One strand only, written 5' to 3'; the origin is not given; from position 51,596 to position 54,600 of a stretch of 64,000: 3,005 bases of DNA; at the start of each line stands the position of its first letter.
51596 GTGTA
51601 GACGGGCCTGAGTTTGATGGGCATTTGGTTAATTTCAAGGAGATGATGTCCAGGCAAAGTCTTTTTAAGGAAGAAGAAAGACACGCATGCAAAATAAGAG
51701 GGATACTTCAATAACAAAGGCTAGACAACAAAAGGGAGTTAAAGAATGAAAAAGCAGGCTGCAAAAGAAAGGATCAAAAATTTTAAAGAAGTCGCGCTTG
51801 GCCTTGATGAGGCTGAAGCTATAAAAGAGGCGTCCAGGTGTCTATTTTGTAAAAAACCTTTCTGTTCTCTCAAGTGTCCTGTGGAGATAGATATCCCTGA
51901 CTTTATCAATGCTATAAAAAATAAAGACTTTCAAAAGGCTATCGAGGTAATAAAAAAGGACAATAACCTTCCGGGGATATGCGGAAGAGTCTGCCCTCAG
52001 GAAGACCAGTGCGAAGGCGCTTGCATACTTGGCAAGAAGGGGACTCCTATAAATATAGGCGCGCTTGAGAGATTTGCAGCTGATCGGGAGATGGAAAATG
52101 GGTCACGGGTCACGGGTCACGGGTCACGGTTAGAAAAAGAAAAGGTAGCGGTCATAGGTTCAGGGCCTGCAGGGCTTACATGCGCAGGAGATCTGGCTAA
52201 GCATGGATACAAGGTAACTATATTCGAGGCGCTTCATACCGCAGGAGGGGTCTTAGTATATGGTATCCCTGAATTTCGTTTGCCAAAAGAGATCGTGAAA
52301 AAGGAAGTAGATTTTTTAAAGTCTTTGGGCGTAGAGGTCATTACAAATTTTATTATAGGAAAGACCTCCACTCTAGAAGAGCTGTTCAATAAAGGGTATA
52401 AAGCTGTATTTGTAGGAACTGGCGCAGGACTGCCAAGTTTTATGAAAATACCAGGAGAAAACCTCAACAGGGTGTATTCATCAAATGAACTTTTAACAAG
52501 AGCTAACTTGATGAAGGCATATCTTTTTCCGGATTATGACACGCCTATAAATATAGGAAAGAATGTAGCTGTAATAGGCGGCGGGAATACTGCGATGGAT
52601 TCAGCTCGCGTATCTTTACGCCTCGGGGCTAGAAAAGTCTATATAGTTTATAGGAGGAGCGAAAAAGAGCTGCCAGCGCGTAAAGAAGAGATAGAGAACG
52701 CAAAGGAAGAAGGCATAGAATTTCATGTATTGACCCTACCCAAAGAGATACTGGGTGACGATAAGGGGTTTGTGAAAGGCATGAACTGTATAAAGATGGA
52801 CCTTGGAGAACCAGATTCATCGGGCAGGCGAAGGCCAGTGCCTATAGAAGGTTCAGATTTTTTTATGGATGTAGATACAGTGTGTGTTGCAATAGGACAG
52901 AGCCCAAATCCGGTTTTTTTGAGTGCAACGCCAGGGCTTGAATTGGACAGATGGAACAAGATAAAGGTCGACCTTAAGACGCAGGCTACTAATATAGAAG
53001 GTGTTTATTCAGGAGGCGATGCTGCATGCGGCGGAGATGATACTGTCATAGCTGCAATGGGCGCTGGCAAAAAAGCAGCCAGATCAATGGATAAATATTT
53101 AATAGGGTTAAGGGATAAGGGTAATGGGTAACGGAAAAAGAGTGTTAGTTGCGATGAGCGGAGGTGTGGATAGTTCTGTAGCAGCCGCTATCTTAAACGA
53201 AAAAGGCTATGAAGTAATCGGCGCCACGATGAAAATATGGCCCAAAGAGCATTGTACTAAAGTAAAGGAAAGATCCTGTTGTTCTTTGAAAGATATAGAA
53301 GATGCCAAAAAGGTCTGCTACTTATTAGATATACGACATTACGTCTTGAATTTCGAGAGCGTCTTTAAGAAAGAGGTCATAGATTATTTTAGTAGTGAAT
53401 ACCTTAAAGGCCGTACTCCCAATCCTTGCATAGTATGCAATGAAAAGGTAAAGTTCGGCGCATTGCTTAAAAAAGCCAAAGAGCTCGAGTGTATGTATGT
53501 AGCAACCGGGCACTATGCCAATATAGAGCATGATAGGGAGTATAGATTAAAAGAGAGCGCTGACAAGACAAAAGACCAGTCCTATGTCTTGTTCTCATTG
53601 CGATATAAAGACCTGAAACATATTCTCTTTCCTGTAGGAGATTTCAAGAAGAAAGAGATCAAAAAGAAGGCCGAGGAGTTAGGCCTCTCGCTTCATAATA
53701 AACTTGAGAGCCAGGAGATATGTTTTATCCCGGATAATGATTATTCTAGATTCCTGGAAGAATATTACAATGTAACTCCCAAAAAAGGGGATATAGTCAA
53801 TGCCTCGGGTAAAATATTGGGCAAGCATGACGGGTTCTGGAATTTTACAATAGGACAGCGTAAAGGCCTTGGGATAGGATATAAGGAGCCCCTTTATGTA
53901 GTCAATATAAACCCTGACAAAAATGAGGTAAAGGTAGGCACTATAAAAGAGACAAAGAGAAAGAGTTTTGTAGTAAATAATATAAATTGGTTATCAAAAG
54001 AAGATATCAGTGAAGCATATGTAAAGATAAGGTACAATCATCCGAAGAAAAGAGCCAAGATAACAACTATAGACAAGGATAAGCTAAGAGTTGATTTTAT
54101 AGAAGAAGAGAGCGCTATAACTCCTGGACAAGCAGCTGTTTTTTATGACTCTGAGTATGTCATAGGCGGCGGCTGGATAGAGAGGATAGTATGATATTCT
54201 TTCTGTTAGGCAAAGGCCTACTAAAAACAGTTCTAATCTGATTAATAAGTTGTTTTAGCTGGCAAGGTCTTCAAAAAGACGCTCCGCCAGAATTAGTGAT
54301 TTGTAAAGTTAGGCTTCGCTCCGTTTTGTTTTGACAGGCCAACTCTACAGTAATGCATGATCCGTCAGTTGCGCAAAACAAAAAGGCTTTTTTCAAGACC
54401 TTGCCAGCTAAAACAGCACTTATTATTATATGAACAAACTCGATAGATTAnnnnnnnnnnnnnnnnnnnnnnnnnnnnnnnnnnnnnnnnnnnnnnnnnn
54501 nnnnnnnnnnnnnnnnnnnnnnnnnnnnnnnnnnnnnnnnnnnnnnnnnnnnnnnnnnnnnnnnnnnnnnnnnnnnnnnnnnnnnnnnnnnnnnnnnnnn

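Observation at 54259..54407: Copy 2 of the structured repeat, between mnmA and a LarE-like PP-loop gene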

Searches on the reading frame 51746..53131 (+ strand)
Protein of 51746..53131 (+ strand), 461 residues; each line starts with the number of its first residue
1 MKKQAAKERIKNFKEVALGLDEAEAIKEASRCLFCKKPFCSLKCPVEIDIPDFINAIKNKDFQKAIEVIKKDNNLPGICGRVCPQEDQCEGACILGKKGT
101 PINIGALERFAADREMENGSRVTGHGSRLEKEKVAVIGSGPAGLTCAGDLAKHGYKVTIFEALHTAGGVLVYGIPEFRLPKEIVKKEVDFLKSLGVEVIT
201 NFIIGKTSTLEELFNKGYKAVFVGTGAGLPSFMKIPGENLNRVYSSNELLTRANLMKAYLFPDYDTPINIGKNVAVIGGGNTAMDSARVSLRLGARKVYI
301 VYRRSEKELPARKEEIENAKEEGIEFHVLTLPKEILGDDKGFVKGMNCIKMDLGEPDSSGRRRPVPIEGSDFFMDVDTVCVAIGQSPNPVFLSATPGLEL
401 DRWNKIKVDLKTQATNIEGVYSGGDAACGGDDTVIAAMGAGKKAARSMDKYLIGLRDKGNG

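Call 16: search_protein_families(library=pfam, proteins=[window:51746-53131:+])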
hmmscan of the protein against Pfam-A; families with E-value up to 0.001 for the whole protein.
window:51746-53131:+ (461 aa): 15 families
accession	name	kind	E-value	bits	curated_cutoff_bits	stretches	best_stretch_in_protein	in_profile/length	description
PF14691.11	Fer4_20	-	1.7e-44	150.7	25.8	1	9-119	1-112/113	Dihydroprymidine dehydrogenase domain II, 4Fe-4S cluster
PF07992.20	Pyr_redox_2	-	2.6e-38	132.5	26.1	1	133-439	2-289/291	Pyridine nucleotide-disulphide oxidoreductase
PF00070.33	Pyr_redox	-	1.2e-14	55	22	2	273-345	1-76/82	Pyridine nucleotide-disulphide oxidoreductase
PF13738.12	Pyr_redox_3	-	3.5e-12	46.6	30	0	221-308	128-200/305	Pyridine nucleotide-disulphide oxidoreductase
PF13450.12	NAD_binding_8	-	3e-08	34.2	21.9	1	136-168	1-33/68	NAD(P)-binding Rossmann-like domain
PF01946.23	Thi4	-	6.8e-07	29.2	26.2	1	132-198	18-84/235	Thi4 family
PF12831.13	FAD_oxidored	-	1.4e-05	25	27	1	134-173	2-41/416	FAD dependent oxidoreductase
PF03486.20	HI0933_like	-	1.8e-05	24.8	50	1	133-167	2-36/244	HI0933-like protein Rossmann domain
PF00890.30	FAD_binding_2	-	1.9e-05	24.5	20.4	1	134-171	2-39/414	FAD binding domain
PF01266.30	DAO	-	4.7e-05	23.5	27.9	1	133-166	1-34/353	FAD dependent oxidoreductase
PF01262.27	AlaDh_PNT_C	-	5.4e-05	23.2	23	0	273-306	30-62/214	Alanine dehydrogenase/PNT, C-terminal domain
PF01494.25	FAD_binding_3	-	6.3e-05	22.8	22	1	133-164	3-34/349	FAD binding domain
PF01134.28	GIDA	-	7e-05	22.5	22.1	1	133-202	1-70/391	Glucose inhibited division protein A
PF03807.23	F420_oxidored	-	9e-05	23.4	21.6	0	274-317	2-45/94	NADP oxidoreductase coenzyme F420-dependent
PF13241.12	NAD_binding_7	-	0.00014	22.9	22.1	0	271-317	7-56/104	Putative NAD(P)-binding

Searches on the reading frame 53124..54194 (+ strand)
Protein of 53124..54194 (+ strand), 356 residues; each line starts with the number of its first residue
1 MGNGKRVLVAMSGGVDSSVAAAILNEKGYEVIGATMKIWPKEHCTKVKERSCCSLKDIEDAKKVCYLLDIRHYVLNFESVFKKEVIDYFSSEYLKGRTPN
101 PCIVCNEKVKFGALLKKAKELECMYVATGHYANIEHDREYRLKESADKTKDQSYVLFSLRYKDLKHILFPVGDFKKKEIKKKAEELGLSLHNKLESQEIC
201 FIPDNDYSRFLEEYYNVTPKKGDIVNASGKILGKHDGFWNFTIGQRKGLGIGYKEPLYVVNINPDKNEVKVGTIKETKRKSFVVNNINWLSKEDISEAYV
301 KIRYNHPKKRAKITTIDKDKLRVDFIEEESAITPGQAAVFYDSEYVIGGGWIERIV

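Call 16: search_protein_families(library=pfam, proteins=[window:53124-54194:+])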
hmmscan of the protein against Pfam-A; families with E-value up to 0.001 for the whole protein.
window:53124-54194:+ (356 aa): 5 families
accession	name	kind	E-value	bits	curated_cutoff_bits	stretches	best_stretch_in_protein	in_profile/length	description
PF03054.22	tRNA_Me_trans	-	1.8e-76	256.8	20.6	1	5-203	1-201/202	tRNA methyl transferase HUP domain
PF20259.3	tRNA_Me_trans_M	-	2.1e-22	78.9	27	1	209-272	2-65/66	tRNA methyl transferase PRC-barrel domain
PF20258.4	tRNA_Me_trans_C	-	7e-18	65.2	20.6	1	280-352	2-77/77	Aminomethyltransferase beta-barrel domain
PF06508.19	QueC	-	2.2e-05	24.5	22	1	7-192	2-179/210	Queuosine biosynthesis protein QueC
PF00764.25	Arginosuc_synth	-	4.5e-05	24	27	1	6-52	1-49/162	Arginosuccinate synthase N-terminal HUP domain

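Call 19: find_homologous_proteins(query=window:53124-54194:+, max_evalue=1e-60)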
Query window:53124-54194:+ (356 aa): 7992 proteins with E <= 1e-60 among 8000 candidates; the best 120 are listed.
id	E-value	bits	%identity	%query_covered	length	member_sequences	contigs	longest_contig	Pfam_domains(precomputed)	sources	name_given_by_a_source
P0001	5.2e-163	560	71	99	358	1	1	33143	PF20259.4,PF03054.23,PF20258.5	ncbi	ncbi:MAG: tRNA 2-thiouridine(34) synthase MnmA [Candidatus Omnitrophota bacterium]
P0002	5.6e-156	537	66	99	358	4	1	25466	PF20259.4,PF03054.23,PF06508.20,PF20258.5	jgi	-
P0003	9.8e-152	523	64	100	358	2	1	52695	PF20259.4,PF03054.23,PF20258.5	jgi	-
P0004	1.1e-151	523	62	99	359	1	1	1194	PF20259.4,PF03054.23,PF20258.5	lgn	-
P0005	1.2e-151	523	64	99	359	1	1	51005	PF20259.4,PF03054.23,PF20258.5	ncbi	ncbi:tRNA 2-thiouridine(34) synthase MnmA [Candidatus Omnitrophota bacterium]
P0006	3.4e-151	521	64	99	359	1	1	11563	PF20259.4,PF03054.23,PF20258.5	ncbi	-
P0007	3.5e-151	521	63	100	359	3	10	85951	PF20259.4,PF03054.23,PF20258.5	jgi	-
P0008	3.8e-151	521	64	99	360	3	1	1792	PF20259.4,PF03054.23,PF20258.5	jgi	-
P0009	1.5e-149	516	65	99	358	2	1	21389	PF20259.4,PF03054.23,PF02568.21,PF20258.5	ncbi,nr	ncbi:MAG: tRNA 2-thiouridine(34) synthase MnmA [Candidatus Omnitrophica bacterium]|nr:tRNA 2-thiouri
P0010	2.4e-149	515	63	99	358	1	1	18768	PF20259.4,PF03054.23,PF20258.5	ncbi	-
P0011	3.1e-149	515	61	99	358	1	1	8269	PF20259.4,PF03054.23,PF20258.5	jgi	-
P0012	4.5e-149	514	62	100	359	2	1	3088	PF20259.4,PF03054.23,PF06508.20,PF20258.5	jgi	-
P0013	5.0e-149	514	64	99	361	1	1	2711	PF20259.4,PF03054.23,PF20258.5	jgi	jgi:tRNA-specific 2-thiouridylase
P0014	6.0e-149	514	62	99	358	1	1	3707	PF20259.4,PF03054.23,PF06508.20,PF20258.5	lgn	-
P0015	8.1e-149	513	63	99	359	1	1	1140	PF20259.4,PF03054.23,PF20258.5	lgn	-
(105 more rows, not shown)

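Call 21: find_encoding_contigs(protein=P0001, flank=10000, max_places=2)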
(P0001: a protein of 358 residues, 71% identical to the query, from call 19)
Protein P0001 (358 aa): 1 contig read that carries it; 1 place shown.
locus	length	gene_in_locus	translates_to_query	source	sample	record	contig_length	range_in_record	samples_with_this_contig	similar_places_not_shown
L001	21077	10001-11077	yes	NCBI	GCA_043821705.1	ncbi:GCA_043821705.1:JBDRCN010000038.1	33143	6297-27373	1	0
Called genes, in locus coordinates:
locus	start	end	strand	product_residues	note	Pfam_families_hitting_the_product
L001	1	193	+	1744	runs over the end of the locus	-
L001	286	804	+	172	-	-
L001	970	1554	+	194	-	-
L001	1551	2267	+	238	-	PF08843:AbiEii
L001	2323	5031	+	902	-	PF00133:tRNA-synt_1, PF01406:tRNA-synt_1e (faint), PF09334:tRNA-synt_1g, PF13603:tRNA-synt_1_2 (faint), PF09334:tRNA-synt_1g, PF08264:Anticodon_1, PF10458:Val_tRNA-synt_C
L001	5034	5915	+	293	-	PF02749:QRPTase_N, PF01729:QRPTase_C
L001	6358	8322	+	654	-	PF00270:DEAD (faint), PF04851:ResIII, PF17757:UvrB_inter, PF27431:UvrB_3rd, PF00271:Helicase_C, PF12344:UvrB, PF02151:UVR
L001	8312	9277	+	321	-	PF08279:HTH_11, PF03099:BPL_LplA_LipB, PF02237:BPL_C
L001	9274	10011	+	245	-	PF03309:Pan_kinase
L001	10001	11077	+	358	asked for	PF03054:tRNA_Me_trans, PF20259:tRNA_Me_trans_M, PF20258:tRNA_Me_trans_C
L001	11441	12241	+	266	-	PF02540:NAD_synthase, PF01171:ATP_bind_3 (faint), PF06508:QueC (weak)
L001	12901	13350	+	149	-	-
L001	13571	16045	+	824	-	-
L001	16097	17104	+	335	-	PF01171:ATP_bind_3, PF09179:TilS (weak)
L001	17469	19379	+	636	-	PF06480:FtsH_ext, PF06068:TIP49 (weak), PF00004:AAA, PF07728:AAA_5, PF17862:AAA_lid_3, PF01434:Peptidase_M41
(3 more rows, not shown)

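Call 22: find_encoding_contigs(protein=P0002, flank=10000, max_places=2)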
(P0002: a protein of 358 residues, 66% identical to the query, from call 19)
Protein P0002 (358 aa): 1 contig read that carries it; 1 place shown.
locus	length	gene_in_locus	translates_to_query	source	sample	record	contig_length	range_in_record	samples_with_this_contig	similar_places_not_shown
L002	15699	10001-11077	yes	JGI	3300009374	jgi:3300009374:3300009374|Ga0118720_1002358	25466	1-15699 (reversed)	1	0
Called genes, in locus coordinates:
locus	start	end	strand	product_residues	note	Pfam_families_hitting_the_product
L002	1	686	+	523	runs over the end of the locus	PF00682:HMGL-like, PF22617:HCS_D2, PF08502:LeuA_dimer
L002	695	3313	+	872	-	PF00133:tRNA-synt_1, PF01406:tRNA-synt_1e (faint), PF09334:tRNA-synt_1g, PF13603:tRNA-synt_1_2, PF09334:tRNA-synt_1g (weak), PF08264:Anticodon_1, PF10458:Val_tRNA-synt_C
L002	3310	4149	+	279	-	PF02749:QRPTase_N, PF01729:QRPTase_C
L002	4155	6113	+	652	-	PF00270:DEAD (faint), PF04851:ResIII, PF17757:UvrB_inter, PF27431:UvrB_3rd, PF00271:Helicase_C, PF12344:UvrB, PF02151:UVR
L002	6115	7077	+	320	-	PF08279:HTH_11, PF13412:HTH_24 (weak), PF03099:BPL_LplA_LipB, PF02237:BPL_C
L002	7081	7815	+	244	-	PF03309:Pan_kinase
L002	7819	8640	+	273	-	PF10418:DHODB_Fe-S_bind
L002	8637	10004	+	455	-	PF14691:Fer4_20, PF00070:Pyr_redox (weak), PF07992:Pyr_redox_2, PF13450:NAD_binding_8 (weak), PF13738:Pyr_redox_3, PF00070:Pyr_redox (weak)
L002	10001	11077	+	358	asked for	PF03054:tRNA_Me_trans, PF06508:QueC (weak), PF20259:tRNA_Me_trans_M, PF20258:tRNA_Me_trans_C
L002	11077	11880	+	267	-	PF01171:ATP_bind_3 (faint), PF06508:QueC (faint)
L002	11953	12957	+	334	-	PF01171:ATP_bind_3, PF09179:TilS (weak)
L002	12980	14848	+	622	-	PF06480:FtsH_ext (weak), PF00004:AAA, PF07728:AAA_5 (weak), PF17862:AAA_lid_3, PF01434:Peptidase_M41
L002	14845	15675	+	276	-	PF00809:Pterin_bind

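Call 49: find_encoding_contigs(protein=P0003, flank=10000, max_places=1)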
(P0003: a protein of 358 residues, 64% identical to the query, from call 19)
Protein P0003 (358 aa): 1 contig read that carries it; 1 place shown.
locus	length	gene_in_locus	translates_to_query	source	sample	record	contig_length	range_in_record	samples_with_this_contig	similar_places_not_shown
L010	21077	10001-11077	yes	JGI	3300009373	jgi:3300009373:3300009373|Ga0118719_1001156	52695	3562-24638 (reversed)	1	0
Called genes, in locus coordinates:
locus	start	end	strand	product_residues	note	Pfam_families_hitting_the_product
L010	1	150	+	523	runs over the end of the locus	PF00682:HMGL-like, PF22617:HCS_D2, PF08502:LeuA_dimer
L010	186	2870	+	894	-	PF00133:tRNA-synt_1, PF01406:tRNA-synt_1e (faint), PF09334:tRNA-synt_1g (weak), PF13603:tRNA-synt_1_2, PF09334:tRNA-synt_1g (weak), PF08264:Anticodon_1, PF10458:Val_tRNA-synt_C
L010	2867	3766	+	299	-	PF02749:QRPTase_N, PF01729:QRPTase_C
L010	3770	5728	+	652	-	PF00270:DEAD (faint), PF04851:ResIII, PF17757:UvrB_inter, PF27431:UvrB_3rd, PF00271:Helicase_C, PF12344:UvrB, PF02151:UVR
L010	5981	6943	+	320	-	PF08279:HTH_11, PF13412:HTH_24 (weak), PF03099:BPL_LplA_LipB, PF02237:BPL_C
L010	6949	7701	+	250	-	PF03309:Pan_kinase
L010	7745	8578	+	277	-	PF10418:DHODB_Fe-S_bind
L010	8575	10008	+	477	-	PF14691:Fer4_20, PF07992:Pyr_redox_2, PF13450:NAD_binding_8 (weak), PF13738:Pyr_redox_3, PF00070:Pyr_redox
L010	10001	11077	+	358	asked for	PF03054:tRNA_Me_trans, PF20259:tRNA_Me_trans_M, PF20258:tRNA_Me_trans_C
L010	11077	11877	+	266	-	PF00733:Asn_synthase (weak), PF02540:NAD_synthase (weak), PF06508:QueC (faint)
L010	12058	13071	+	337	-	PF01171:ATP_bind_3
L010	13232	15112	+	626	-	PF06480:FtsH_ext (weak), PF06068:TIP49 (weak), PF00004:AAA, PF07728:AAA_5 (weak), PF17862:AAA_lid_3, PF01434:Peptidase_M41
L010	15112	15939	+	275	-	PF00809:Pterin_bind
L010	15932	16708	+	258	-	PF02457:DAC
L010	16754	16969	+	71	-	-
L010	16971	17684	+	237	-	PF03740:PdxJ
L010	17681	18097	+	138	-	PF01648:ACPS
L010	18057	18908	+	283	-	PF01256:Carb_kinase, PF02110:HK (weak)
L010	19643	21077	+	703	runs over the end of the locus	-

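Call 50: find_encoding_contigs(protein=P0009, flank=10000, max_places=1)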
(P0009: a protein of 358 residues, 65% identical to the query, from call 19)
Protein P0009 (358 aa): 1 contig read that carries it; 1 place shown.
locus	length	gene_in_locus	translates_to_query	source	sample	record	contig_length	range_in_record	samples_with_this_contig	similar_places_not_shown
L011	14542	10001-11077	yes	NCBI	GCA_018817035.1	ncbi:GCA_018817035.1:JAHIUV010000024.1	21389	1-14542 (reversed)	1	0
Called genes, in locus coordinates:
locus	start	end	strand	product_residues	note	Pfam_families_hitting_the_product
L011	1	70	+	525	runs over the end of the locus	PF00682:HMGL-like, PF22617:HCS_D2, PF08502:LeuA_dimer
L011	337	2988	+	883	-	PF00133:tRNA-synt_1, PF01406:tRNA-synt_1e (faint), PF09334:tRNA-synt_1g, PF13603:tRNA-synt_1_2 (weak), PF09334:tRNA-synt_1g (weak), PF08264:Anticodon_1, PF10458:Val_tRNA-synt_C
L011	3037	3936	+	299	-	PF02749:QRPTase_N, PF01729:QRPTase_C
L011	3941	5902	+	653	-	PF00270:DEAD (faint), PF04851:ResIII, PF17757:UvrB_inter, PF27431:UvrB_3rd, PF00271:Helicase_C, PF12344:UvrB, PF02151:UVR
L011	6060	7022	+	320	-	PF08279:HTH_11, PF13412:HTH_24 (faint), PF03099:BPL_LplA_LipB, PF02237:BPL_C (weak)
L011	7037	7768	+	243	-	PF03309:Pan_kinase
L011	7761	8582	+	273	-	PF00175:NAD_binding_1 (weak), PF10418:DHODB_Fe-S_bind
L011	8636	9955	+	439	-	PF14691:Fer4_20, PF01262:AlaDh_PNT_C (faint), PF07992:Pyr_redox_2, PF13450:NAD_binding_8 (weak), PF13738:Pyr_redox_3, PF00070:Pyr_redox (weak)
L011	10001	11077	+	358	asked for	PF02568:ThiI (faint), PF03054:tRNA_Me_trans, PF20259:tRNA_Me_trans_M, PF20258:tRNA_Me_trans_C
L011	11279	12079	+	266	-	PF00733:Asn_synthase (faint), PF02540:NAD_synthase (weak), PF01171:ATP_bind_3 (faint)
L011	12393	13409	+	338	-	PF01171:ATP_bind_3, PF09179:TilS (weak)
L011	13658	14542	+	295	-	PF06480:FtsH_ext (weak), PF06068:TIP49 (weak), PF00004:AAA, PF07728:AAA_5 (weak)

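Call 85: search_protein_families(library=ncbifam, proteins=[window:53124-54194:+], max_evalue=0.00001)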
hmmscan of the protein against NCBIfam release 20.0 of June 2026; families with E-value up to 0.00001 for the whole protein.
window:53124-54194:+ (356 aa): 5 families
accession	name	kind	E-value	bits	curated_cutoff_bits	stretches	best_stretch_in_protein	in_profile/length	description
NF001138.1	PRK00143.1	equivalog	8.1e-133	442.6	284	1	6-352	1-345/345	tRNA 2-thiouridine(34) synthase MnmA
TIGR00420.1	trmU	equivalog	6.4e-110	367.3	236.95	1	5-352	1-351/351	tRNA 2-thiouridine(34) synthase MnmA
NF011258.0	PRK14664.1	equivalog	2.5e-79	267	680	1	4-352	5-345/362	tRNA 2-thiouridine(34) synthase MnmA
NF011259.0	PRK14665.1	equivalog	1.5e-69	234.6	364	1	3-352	4-358/360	tRNA 2-thiouridine(34) synthase MnmA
TIGR00268.2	TIGR00268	equivalog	6.8e-06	25.5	150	0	5-194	14-168/259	ATP-dependent sacrificial sulfur transferase LarE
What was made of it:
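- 53124..54194 (+): mnmA (tRNA 2-thiouridine synthase), the upstream flank. Calls 16, 85.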

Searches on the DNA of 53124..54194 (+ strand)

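Call 51: search_with_rna_model(model_id=R1, sources=[L010, L011], max_evalue=10)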
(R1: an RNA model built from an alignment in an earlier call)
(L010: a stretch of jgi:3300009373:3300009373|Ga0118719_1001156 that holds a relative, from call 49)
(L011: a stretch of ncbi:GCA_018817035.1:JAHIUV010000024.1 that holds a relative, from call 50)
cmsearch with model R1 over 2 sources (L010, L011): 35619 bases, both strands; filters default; matches with E-value up to 10: 1.
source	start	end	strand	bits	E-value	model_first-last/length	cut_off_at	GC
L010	13057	13112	-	16.6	0.0046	1-164/164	no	0.57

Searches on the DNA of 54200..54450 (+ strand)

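Call 13: search_rna_families(source=window, start=54200, end=54450, threshold=evalue, max_evalue=10, show_alignments=2)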
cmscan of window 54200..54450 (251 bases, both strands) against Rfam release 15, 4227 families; matches with E-value up to 10: 4.
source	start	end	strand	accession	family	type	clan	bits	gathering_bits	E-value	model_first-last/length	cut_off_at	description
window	54209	54317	+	RF03464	mir-465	Gene; miRNA;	CL00136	18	65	0.36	1-79/79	no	mir-465 microRNA precursor family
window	54373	54426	-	RF02898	AaHKsRNA20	Gene; sRNA;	-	18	43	2.4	1-77/77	no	Aggregatibacter sRNA 20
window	54230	54276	+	RF01367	CRISPR-DR54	Gene; CRISPR;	-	13.1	39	9.1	1-37/37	no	CRISPR RNA direct repeat element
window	54373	54405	-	RF00489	ctRNA_p42d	Gene; antisense;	-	13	50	5.9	1-46/46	no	ctRNA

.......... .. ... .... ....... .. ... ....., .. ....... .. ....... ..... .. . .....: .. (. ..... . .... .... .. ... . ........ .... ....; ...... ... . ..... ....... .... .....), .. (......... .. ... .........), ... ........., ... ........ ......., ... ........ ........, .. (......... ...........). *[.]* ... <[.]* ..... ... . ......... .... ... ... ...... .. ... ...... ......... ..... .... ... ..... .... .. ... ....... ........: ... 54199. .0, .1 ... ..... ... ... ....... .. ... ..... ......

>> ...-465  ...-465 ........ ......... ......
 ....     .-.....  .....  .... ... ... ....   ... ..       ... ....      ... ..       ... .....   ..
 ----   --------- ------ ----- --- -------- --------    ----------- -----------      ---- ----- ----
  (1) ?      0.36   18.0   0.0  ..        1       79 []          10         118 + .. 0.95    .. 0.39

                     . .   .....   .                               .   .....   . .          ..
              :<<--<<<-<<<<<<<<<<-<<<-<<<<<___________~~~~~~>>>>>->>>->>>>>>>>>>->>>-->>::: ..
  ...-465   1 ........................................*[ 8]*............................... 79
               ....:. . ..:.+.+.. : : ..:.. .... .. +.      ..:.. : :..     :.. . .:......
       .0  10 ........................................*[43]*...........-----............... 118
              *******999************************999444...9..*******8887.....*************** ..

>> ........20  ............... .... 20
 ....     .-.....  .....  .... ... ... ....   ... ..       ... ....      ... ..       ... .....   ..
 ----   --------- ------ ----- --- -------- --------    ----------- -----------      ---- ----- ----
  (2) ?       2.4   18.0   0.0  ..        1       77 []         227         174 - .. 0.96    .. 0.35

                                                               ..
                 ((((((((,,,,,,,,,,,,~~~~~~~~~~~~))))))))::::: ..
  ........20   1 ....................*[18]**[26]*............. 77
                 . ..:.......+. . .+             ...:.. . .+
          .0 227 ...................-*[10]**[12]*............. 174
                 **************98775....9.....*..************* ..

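Call 72: search_dna_similar(query=window:54240-54425:+, collection=plasmids, mode=distant, max_evalue=0.01, max_rows=10)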
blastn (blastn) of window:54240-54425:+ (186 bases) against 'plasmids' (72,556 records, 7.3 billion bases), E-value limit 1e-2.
No match.

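Call 73: search_dna_similar(query=window:54240-54425:+, collection=phages, mode=distant, max_evalue=0.01, max_rows=10)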
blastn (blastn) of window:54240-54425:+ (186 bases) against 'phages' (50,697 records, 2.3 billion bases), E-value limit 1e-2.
No match.
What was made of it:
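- Tried and rejected: Plasmid and phage blastn (distant mode): no match (calls 72, 73).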
